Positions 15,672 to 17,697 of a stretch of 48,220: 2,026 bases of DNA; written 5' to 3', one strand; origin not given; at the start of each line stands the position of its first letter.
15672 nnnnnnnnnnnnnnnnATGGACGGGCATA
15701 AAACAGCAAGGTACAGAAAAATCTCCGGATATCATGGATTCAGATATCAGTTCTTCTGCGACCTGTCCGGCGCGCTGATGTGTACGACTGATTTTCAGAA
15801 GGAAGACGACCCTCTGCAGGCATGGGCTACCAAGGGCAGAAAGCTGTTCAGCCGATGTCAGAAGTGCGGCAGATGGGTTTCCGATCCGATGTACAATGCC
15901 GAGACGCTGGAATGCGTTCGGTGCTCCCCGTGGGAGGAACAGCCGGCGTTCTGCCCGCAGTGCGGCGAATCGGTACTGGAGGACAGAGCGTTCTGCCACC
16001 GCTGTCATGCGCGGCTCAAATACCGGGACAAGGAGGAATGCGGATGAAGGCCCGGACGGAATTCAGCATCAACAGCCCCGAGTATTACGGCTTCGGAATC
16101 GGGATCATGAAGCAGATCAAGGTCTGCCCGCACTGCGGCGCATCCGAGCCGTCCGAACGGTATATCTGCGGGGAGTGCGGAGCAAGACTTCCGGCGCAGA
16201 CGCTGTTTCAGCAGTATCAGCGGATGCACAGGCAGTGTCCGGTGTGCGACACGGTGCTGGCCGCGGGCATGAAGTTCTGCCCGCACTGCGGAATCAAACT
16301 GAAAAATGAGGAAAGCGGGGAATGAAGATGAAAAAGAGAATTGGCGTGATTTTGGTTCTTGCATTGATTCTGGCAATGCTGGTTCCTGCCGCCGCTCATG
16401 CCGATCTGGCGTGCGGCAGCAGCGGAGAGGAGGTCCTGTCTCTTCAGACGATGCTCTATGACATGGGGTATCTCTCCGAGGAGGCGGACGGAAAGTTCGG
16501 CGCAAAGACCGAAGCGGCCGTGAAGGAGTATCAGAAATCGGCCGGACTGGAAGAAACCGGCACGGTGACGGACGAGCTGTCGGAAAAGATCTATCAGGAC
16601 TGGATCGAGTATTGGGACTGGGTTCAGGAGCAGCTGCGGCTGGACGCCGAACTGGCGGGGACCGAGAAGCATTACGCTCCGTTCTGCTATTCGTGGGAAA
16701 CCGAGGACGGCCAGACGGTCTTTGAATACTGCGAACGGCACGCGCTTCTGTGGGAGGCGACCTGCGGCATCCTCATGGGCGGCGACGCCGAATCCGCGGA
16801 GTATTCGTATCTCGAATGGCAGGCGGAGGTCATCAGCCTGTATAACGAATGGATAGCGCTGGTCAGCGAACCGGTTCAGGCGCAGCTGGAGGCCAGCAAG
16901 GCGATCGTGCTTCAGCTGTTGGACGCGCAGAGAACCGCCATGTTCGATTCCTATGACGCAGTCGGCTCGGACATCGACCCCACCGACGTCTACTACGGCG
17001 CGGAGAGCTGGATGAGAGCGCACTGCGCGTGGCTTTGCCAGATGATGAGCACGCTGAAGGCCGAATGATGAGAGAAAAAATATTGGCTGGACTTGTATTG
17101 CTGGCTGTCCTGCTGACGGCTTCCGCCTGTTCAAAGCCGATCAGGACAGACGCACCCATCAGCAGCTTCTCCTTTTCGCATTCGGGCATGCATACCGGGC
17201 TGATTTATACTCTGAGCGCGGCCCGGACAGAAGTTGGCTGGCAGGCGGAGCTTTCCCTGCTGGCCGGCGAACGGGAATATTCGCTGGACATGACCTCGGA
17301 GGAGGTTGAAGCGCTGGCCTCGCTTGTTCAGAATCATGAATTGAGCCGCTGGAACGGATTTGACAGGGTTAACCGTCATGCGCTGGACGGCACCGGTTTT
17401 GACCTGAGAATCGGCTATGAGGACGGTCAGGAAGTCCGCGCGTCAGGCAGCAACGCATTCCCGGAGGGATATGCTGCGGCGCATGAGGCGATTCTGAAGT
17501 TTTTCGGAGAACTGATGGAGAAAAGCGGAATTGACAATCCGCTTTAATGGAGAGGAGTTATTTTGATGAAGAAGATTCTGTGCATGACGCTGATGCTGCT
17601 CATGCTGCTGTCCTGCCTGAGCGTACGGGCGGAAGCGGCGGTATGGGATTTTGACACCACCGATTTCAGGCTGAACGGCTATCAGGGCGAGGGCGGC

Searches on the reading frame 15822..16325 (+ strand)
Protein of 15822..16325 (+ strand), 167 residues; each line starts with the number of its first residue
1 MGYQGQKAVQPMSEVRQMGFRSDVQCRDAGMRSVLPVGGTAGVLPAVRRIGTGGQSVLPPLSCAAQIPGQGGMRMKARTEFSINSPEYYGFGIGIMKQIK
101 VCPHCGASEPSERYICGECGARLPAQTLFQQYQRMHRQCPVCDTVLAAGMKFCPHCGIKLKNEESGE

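Call 5: search_protein_families(library=pfam, proteins=[window:15822-16325:+], max_evalue=0.001)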
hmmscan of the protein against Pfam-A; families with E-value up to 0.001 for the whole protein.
window:15822-16325:+ (167 aa): 6 families
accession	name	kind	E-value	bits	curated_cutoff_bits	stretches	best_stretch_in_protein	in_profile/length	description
PF12773.13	DZR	-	2.8e-10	40.6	27.3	1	102-157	1-45/45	Double zinc ribbon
PF13248.11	Zn_ribbon_3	-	9.4e-10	38.1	27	1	137-160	3-26/26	zinc-ribbon domain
PF13240.11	Zn_Ribbon_1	-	2.2e-08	34.1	25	1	139-160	2-23/23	zinc-ribbon domain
PF10571.15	UPF0547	-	5.1e-06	26.9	29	1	137-157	1-21/26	Uncharacterised protein family UPF0547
PF18912.6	DZR_2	-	3.4e-05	24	27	0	101-124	9-33/56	Double zinc ribbon domain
PF17032.10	Zn_ribbon_15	-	0.00013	23.1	28.9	0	103-157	27-73/73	zinc-ribbon family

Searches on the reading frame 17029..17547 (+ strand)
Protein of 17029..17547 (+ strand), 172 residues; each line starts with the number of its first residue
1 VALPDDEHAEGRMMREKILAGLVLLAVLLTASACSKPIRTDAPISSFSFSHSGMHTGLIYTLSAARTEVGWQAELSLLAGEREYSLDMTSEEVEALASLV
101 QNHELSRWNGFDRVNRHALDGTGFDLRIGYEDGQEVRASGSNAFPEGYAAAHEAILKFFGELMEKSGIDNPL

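Call 5: search_protein_families(library=pfam, proteins=[window:17029-17547:+], max_evalue=0.001)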
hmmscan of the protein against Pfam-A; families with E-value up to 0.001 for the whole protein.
window:17029-17547:+ (172 aa): 0 families

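Call 16: search_protein_families(library=padloc, proteins=[window:17029-17547:+], max_evalue=0.001)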
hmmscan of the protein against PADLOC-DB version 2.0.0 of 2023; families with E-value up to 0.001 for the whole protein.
window:17029-17547:+ (172 aa): 0 families

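Call 35: search_protein_families(library=pfam, proteins=[window:17029-17547:+], max_evalue=5)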
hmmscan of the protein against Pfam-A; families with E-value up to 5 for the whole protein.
window:17029-17547:+ (172 aa): 1 family
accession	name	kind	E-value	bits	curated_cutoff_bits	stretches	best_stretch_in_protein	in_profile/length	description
PF20121.4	DUF6511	-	0.2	12.5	28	1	150-172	10-32/69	Family of unknown function (DUF6511)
